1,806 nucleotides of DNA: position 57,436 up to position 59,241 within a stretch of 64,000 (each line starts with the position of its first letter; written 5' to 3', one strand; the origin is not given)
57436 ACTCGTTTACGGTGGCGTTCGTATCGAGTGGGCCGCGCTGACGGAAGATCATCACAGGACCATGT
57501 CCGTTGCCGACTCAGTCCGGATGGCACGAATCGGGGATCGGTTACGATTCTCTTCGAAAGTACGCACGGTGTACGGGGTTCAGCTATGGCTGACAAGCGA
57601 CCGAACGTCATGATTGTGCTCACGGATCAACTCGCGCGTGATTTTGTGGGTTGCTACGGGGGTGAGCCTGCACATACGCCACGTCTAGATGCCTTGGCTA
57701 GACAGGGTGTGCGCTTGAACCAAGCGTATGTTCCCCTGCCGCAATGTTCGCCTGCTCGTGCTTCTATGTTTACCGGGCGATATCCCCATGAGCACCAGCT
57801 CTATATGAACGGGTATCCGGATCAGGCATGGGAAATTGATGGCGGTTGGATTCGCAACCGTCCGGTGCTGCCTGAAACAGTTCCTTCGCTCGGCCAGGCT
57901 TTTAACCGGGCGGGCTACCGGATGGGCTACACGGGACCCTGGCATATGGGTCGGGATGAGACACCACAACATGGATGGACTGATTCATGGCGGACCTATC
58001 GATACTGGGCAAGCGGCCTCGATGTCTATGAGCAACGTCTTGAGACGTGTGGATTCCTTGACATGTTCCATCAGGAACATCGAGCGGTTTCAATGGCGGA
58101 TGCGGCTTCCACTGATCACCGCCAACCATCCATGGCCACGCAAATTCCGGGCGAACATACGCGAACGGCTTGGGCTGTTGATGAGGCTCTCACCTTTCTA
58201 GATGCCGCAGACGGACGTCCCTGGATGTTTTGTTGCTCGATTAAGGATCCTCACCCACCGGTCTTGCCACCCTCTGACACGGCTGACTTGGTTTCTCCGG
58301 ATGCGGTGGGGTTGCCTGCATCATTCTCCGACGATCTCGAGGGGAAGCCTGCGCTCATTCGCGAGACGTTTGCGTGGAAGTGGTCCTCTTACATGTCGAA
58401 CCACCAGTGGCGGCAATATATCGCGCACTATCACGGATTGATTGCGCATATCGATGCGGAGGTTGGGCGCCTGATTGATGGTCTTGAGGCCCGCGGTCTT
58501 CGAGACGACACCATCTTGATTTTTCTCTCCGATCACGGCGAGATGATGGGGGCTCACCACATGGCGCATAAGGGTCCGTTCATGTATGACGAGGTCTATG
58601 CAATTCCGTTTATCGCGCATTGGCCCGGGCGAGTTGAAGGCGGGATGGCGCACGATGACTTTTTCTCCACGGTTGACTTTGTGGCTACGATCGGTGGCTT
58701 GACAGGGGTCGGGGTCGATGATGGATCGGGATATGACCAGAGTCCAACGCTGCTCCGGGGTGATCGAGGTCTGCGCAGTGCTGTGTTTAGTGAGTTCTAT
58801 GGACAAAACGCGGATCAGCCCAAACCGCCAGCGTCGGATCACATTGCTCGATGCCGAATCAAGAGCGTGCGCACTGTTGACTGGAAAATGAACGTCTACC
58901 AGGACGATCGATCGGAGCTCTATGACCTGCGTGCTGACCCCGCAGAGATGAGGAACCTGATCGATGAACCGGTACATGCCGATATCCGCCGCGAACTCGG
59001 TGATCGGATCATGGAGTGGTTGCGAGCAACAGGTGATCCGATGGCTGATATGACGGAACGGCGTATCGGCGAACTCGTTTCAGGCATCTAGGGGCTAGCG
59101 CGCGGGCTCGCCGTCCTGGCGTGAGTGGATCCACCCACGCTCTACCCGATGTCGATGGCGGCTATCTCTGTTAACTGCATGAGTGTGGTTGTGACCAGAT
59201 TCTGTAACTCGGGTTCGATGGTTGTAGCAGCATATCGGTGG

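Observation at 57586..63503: Paired paralogous Cys-type sulfatases flanking a flavin-halogenase-family gene and an unknown protein, inserted in a sugar ABC transporter locus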

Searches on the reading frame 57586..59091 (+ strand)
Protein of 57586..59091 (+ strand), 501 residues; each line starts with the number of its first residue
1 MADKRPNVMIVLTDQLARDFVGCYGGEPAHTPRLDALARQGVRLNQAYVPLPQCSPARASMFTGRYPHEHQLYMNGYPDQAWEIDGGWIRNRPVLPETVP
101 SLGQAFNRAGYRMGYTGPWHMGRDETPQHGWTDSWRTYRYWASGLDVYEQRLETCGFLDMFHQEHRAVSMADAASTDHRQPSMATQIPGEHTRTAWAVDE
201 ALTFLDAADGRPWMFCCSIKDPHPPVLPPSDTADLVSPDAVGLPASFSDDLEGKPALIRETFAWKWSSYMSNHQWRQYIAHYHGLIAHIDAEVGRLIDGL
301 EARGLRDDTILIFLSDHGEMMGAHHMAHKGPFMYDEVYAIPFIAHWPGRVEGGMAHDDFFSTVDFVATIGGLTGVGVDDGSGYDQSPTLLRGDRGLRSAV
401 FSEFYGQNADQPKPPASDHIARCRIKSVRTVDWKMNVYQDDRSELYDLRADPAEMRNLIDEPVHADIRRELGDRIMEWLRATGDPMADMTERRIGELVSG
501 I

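Call 3: search_protein_families(library=pfam, proteins=[window:57586-59091:+], max_evalue=0.01)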
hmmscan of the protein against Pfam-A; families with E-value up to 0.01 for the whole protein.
window:57586-59091:+ (501 aa): 4 families
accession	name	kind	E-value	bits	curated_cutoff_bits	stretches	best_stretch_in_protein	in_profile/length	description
PF00884.28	Sulfatase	-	3.7e-52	177.9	25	1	6-375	1-301/301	Sulfatase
PF16347.10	SGSH_C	-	9e-17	62.1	29.3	1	331-477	9-150/154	N-sulphoglucosamine sulphohydrolase, C-terminal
PF01663.27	Phosphodiest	-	1.8e-14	54.5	23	2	9-83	2-73/342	Type I phosphodiesterase / nucleotide pyrophosphatase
PF02995.22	DUF229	-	1e-05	24.9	25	1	261-330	293-354/496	Protein of unknown function (DUF229)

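Call 4: search_protein_families(library=ncbifam, proteins=[window:57586-59091:+], max_evalue=0.01)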
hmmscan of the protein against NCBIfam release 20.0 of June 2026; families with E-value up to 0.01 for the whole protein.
window:57586-59091:+ (501 aa): 12 families
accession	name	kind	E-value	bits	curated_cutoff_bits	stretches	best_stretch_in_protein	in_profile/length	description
NF010322.0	PRK13759.1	equivalog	1e-50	172.7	481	1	3-484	4-462/486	arylsulfatase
NF045661.1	HdlasePehA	equivalog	1.6e-47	162.3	900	1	5-478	2-484/506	phosphoric/sulfuric ester hydrolase PehA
TIGR03417.1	chol_sulfatase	equivalog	5.1e-44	151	433.45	1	4-473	1-434/500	choline-sulfatase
NF052527.1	Mn_arylsulf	exception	1.8e-32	112.9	850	1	5-481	1-454/479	manganese-dependent arylsulfatase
NF038282.1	LapC_YejM_PbgA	exception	0.00042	18.7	825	1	274-349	406-478/584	LPS biosynthesis-modulating metalloenzyme YejM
NF007160.0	PRK09598.1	equivalog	0.0011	17.4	561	1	274-344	398-469/523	phosphoethanolamine--lipid A transferase EptA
NF053595.1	LptchSynLtaSGpos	equivalog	0.0017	17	970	1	282-379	430-532/626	lipoteichoic acid synthase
NF028537.1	P_eth_NH2_trans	domain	0.0041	15.7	500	1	276-326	407-457/527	phosphoethanolamine--lipid A transferase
NF038075.1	fam_STM4013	hypoth_equivalog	0.0053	16.3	250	0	286-343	204-257/261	STM4013/SEN3800 family hydrolase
NF008619.0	PRK11598.1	equivalog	0.0055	15.2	660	1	276-332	415-472/546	phosphoethanolamine transferase EptA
NF047438.1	polymyxin_MCR12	exception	0.0059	15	1200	1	280-334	421-476/548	MCR-12 family phosphoethanolamine--lipid A transferase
NF033862.2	polymyxin_MCR10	exception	0.0069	15.1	1250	0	268-327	402-461/539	MCR-10 family phosphoethanolamine--lipid A transferase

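Call 30: search_solved_structures(query=window:57586-59091:+, max_evalue=1e-10, show_alignments=1)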
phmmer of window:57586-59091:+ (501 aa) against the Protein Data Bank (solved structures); distinct sequences matched with E-value up to 1e-10: 79 (the best 60 are shown).
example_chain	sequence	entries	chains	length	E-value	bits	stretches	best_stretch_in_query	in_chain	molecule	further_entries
6pt4_B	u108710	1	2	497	1.6e-44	155.8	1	4-485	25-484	exo-2S-iota carrageenan S1 sulfatase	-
6ptk_A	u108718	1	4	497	3.3e-43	151.4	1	4-485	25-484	exo-2S-iota carrageenan S1 sulfatase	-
6pt6_B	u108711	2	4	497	4.2e-43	151.1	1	4-485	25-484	exo-2S-iota carrageenan S1 sulfatase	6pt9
4upi_A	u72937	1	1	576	6.9e-43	150.4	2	185-484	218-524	SULFATASE FAMILY PROTEIN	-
4upl_A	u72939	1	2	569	1.4e-41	146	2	186-484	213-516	SULFATASE FAMILY PROTEIN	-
5g2v_A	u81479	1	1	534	1.8e-37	132.5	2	273-480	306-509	N-ACETYLGLUCOSAMINE-6-SULFATASE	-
7ebp_A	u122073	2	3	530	2.3e-37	132.2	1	271-477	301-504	Sulfatase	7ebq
9s8y_A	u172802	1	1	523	2.1e-36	129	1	271-477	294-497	Sulfatase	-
4uph_A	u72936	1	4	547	2.2e-33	119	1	184-477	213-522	SULFATASE (SULFURIC ESTER HYDROLASE) PROTEIN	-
7stt_A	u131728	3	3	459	8.9e-33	117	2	3-125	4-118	N-acetylgalactosamine-6-sulfatase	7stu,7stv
2qzu_A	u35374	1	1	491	1.7e-32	116.1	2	274-490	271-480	Putative sulfatase yidJ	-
6j66_A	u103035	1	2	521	9.6e-31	110.3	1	3-486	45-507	Chondroitin sulfate/dermatan sulfate 4-O-endosulfatase protein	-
7p24_AAA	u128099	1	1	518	5.4e-30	107.8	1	270-488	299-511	Mucin-desulfating sulfatase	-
9ihk_D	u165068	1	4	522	1.1e-29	106.8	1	2-479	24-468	Sulfatase_S1_30A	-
2w8s_A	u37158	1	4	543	2.7e-29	105.6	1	184-484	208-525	PHOSPHONATE MONOESTER HYDROLASE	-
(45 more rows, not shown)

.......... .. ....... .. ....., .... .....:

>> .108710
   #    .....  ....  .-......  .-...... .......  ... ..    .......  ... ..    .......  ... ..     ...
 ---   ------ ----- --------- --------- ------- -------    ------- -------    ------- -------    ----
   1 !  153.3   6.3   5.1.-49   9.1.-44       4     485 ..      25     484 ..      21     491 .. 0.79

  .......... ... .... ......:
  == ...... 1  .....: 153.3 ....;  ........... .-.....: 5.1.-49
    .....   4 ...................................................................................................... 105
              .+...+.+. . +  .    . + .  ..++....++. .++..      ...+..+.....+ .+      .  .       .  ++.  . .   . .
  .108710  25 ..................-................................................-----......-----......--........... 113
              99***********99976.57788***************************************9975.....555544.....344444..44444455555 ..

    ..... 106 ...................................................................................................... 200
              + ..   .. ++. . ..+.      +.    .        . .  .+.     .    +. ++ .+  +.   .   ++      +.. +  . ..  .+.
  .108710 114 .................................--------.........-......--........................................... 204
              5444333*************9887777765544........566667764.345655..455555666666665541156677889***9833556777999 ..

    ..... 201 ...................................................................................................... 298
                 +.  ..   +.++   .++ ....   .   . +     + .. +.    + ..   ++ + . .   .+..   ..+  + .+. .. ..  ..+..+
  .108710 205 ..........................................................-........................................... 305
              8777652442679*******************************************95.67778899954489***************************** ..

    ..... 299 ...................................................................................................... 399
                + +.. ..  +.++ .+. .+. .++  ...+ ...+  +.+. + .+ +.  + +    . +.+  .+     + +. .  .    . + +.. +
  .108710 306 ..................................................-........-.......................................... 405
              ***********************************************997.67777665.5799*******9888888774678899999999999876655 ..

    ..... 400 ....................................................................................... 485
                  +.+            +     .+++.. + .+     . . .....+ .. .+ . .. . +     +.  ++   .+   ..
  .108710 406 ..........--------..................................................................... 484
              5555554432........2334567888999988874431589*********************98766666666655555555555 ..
